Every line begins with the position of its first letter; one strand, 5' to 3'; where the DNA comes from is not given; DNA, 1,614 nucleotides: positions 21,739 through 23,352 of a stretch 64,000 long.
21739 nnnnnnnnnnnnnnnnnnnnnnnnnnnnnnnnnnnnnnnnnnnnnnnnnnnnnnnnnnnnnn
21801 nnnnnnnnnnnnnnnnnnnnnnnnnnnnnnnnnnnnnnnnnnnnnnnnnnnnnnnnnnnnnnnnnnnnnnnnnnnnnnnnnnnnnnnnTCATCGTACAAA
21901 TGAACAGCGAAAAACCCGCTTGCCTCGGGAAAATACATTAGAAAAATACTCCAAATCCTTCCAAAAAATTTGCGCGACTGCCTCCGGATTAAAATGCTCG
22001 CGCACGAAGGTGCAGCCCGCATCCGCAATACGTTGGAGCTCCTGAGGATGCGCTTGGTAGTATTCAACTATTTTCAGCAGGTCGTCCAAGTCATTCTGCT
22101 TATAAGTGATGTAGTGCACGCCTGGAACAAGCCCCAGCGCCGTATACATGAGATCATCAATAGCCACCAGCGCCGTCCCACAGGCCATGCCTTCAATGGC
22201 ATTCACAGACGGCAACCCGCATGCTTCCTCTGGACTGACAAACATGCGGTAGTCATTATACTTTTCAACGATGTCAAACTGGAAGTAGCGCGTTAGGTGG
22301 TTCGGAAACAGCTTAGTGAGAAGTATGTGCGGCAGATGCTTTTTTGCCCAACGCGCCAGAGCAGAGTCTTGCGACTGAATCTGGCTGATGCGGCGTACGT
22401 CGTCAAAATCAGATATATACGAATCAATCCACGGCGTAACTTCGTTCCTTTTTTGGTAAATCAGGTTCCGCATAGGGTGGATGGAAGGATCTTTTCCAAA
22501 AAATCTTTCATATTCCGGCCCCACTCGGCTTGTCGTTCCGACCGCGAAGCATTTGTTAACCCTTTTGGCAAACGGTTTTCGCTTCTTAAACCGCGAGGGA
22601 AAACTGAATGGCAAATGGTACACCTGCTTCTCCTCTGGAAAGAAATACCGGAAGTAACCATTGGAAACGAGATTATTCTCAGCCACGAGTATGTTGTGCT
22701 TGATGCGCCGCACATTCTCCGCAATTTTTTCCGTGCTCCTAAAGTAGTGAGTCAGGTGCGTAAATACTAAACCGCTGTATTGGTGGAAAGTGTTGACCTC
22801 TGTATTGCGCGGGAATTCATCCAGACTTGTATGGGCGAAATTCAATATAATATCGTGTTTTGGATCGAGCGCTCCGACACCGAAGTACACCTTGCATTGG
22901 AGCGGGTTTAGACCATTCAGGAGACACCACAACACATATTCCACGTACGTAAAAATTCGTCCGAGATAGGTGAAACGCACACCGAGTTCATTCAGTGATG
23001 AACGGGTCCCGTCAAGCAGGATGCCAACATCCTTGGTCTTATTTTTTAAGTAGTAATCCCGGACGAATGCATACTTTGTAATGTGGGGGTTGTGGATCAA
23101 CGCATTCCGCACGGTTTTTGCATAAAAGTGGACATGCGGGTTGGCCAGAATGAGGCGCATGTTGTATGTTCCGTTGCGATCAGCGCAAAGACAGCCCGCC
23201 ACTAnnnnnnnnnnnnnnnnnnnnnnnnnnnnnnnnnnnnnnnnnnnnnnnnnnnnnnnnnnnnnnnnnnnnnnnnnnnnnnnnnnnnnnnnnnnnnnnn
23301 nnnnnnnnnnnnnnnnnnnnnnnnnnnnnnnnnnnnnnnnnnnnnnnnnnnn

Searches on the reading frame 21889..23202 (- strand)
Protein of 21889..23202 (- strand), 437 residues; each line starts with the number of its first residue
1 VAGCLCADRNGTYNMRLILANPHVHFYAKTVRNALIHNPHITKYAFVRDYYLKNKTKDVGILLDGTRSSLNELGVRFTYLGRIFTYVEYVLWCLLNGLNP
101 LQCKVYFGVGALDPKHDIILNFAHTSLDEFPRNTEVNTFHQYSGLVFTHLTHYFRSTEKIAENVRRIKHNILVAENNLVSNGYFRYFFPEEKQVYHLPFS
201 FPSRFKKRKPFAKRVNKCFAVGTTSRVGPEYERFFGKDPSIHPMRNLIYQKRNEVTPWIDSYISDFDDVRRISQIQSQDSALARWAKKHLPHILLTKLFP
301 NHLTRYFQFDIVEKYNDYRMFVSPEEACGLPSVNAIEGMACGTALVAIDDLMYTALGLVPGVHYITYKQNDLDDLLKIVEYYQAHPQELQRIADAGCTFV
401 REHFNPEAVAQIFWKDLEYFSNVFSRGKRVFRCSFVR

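Call 97: search_protein_families(library=pfam, proteins=[window:21889-23202:-], max_evalue=0.001)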
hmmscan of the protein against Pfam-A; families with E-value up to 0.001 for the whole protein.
window:21889-23202:- (437 aa): 2 families
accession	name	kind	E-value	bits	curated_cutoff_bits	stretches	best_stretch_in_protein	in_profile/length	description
PF13524.12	Glyco_trans_1_2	-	6.2e-11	42.9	25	1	306-411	35-140/144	Glycosyl transferase-like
PF05686.18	Glyco_transf_90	-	2.2e-08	33.9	24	1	355-423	253-322/396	Glycosyl transferase family 90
